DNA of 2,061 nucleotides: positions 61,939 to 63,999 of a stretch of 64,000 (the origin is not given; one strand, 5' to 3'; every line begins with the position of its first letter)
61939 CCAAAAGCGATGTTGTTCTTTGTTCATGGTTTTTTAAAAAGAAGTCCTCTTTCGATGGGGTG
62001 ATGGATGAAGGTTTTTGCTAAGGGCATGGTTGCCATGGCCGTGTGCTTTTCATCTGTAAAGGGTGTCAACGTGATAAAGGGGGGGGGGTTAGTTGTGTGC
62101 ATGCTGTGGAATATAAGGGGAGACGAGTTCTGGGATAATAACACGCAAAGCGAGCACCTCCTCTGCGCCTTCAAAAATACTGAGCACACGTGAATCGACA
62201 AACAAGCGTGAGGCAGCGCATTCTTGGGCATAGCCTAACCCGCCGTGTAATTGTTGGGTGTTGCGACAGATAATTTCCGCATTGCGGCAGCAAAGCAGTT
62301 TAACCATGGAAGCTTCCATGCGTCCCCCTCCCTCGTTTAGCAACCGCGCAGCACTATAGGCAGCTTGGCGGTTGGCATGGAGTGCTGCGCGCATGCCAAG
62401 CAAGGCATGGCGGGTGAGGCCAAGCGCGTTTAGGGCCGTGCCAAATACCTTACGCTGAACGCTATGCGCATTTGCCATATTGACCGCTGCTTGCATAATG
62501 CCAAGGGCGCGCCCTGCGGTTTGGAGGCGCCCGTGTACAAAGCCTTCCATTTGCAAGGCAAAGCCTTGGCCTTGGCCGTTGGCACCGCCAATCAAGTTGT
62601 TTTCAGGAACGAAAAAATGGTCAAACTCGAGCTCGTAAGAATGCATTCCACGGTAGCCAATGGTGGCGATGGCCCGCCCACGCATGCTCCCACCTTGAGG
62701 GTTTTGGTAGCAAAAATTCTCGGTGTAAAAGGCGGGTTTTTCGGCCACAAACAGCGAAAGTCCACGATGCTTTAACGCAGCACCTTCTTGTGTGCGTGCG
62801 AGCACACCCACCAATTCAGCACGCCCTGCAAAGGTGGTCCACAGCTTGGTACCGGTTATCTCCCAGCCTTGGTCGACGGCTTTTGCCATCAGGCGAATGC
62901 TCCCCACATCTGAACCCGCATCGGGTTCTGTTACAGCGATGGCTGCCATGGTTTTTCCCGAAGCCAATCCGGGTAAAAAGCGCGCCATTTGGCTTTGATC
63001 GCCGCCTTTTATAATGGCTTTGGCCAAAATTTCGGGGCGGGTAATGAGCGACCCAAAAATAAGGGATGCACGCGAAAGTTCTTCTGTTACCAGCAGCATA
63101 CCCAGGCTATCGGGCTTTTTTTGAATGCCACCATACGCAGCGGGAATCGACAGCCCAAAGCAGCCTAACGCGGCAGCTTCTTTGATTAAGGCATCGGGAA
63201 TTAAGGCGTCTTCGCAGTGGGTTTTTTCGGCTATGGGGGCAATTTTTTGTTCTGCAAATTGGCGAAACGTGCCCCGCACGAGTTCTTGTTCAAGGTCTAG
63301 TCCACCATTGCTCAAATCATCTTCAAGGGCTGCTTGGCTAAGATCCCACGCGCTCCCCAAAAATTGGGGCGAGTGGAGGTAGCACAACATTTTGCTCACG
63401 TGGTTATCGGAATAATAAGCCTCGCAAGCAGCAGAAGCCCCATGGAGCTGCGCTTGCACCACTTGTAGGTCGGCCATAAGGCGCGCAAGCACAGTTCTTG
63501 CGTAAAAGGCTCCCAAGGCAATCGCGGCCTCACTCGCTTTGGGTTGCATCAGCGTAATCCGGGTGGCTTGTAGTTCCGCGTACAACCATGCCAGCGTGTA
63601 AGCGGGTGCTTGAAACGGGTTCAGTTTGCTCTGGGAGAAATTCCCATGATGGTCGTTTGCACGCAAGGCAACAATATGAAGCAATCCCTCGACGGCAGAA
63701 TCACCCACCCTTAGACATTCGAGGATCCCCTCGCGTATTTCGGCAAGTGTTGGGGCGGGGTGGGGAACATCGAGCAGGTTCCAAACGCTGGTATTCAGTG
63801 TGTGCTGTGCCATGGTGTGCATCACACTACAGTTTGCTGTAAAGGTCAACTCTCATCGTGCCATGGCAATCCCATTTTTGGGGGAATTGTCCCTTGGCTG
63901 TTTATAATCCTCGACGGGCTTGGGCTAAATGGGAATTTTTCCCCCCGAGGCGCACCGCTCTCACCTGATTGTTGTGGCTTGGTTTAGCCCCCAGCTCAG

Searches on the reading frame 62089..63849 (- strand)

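Call 62: search_protein_families(library=pfam, proteins=[window:62089-63849:-], max_evalue=0.001)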
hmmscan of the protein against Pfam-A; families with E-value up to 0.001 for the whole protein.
window:62089-63849:- (586 aa): 3 families
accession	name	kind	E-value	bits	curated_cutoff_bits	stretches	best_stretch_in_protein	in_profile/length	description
PF00441.29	Acyl-CoA_dh_1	-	8.9e-30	104.3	22.4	1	427-569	1-144/150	Acyl-CoA dehydrogenase, C-terminal domain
PF02771.21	Acyl-CoA_dh_N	-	1.2e-22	80.8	22.9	1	187-299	3-113/113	Acyl-CoA dehydrogenase, N-terminal domain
PF02770.24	Acyl-CoA_dh_M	-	6e-16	58.8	33.3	1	303-410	1-95/97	Acyl-CoA dehydrogenase, middle domain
